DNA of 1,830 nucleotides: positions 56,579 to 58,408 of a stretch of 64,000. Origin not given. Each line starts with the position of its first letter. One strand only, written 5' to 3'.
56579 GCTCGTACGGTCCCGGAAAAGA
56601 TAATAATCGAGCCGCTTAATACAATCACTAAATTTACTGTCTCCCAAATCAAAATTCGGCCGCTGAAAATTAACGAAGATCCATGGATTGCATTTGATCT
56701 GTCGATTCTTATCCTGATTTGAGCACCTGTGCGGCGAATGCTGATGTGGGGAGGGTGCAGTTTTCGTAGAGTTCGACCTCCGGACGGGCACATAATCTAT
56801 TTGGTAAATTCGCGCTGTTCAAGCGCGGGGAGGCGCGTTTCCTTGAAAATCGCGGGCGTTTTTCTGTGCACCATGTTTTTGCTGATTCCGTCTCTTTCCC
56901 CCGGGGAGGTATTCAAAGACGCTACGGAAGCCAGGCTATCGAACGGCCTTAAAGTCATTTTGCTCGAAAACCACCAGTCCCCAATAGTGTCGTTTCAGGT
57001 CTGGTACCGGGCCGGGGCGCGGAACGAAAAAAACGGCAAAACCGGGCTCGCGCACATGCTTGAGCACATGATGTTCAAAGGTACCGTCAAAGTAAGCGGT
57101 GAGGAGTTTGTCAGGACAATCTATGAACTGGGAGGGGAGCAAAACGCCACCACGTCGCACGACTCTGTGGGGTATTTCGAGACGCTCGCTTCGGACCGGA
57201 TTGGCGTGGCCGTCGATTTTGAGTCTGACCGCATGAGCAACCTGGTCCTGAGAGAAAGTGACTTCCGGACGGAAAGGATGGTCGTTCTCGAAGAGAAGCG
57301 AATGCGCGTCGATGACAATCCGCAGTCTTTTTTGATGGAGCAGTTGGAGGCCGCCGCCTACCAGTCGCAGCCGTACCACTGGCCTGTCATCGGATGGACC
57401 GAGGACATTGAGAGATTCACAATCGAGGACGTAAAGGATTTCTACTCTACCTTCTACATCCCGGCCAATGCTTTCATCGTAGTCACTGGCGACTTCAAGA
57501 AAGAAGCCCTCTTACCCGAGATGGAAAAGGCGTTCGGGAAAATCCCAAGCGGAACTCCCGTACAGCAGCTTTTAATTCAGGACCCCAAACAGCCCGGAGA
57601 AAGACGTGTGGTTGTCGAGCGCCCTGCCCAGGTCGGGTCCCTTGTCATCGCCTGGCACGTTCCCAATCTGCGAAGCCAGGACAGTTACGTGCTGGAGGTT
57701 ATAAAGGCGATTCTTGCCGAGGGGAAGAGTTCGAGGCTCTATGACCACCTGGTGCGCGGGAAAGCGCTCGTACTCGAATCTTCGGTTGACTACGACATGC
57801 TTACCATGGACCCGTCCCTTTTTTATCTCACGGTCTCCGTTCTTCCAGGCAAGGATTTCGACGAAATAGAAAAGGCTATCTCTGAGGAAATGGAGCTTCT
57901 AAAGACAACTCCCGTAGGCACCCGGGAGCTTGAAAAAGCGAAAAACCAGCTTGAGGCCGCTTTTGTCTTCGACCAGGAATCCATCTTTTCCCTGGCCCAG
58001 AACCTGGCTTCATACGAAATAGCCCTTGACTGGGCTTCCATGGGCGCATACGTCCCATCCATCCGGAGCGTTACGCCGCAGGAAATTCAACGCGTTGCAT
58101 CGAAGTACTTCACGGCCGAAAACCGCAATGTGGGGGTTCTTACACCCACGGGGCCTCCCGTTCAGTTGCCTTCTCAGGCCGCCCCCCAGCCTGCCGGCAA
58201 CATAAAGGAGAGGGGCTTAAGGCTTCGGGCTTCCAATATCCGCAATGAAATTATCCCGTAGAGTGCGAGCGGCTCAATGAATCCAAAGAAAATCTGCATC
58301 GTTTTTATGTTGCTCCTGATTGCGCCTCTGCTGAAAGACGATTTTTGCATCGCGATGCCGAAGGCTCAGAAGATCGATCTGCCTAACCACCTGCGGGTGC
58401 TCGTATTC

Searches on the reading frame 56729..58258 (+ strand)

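Call 58: search_protein_families(library=pfam, proteins=[window:56729-58258:+], max_evalue=0.00001)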
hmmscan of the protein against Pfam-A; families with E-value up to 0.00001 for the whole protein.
window:56729-58258:+ (510 aa): 2 families
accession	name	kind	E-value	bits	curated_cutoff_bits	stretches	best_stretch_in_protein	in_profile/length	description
PF05193.26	Peptidase_M16_C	-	7e-34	117.7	23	1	230-408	2-181/181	Peptidase M16 inactive domain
PF00675.25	Peptidase_M16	-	7.7e-29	101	22.3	1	76-220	2-145/149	Insulinase (Peptidase family M16)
